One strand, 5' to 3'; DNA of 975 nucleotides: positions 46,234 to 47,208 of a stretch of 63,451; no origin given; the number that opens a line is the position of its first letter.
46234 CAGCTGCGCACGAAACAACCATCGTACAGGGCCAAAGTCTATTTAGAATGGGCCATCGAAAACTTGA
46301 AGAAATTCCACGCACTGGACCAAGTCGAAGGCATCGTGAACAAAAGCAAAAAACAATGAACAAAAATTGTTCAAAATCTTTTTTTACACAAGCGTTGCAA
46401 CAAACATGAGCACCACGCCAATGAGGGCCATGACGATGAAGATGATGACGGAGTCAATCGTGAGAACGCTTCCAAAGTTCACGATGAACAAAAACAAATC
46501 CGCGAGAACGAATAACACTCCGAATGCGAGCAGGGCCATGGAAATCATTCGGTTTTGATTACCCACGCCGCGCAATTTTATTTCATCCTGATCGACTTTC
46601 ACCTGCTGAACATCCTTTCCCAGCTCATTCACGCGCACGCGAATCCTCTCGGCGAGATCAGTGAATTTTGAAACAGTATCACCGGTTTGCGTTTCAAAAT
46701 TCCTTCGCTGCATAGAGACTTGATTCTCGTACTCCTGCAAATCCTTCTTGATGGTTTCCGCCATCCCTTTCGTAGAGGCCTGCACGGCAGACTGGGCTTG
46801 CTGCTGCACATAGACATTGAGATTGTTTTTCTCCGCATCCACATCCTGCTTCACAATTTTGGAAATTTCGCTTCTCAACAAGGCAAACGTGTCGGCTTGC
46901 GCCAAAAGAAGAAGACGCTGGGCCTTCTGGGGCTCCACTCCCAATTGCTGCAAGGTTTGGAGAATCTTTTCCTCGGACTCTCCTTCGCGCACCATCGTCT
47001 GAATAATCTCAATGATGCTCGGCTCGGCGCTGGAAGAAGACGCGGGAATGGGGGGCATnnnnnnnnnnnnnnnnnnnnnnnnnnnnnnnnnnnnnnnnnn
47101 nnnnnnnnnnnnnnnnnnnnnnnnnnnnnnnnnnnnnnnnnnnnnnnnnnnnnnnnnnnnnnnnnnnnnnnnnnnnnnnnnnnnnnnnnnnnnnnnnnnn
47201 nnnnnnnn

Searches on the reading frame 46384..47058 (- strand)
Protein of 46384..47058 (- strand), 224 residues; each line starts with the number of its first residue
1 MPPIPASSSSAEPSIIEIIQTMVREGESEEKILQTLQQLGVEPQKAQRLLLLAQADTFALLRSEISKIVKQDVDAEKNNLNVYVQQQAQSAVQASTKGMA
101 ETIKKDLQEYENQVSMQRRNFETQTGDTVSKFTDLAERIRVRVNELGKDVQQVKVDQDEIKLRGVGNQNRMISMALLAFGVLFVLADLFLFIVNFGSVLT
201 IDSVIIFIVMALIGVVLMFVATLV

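Call 15: search_protein_families(library=pfam, proteins=[window:46384-47058:-], max_evalue=0.01)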
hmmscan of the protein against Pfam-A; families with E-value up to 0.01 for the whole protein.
window:46384-47058:- (224 aa): 1 family
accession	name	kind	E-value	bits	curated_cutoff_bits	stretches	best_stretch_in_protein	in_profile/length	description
PF16746.10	BAR_3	-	0.0034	17.5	31.7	1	21-143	61-185/235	BAR domain of APPL family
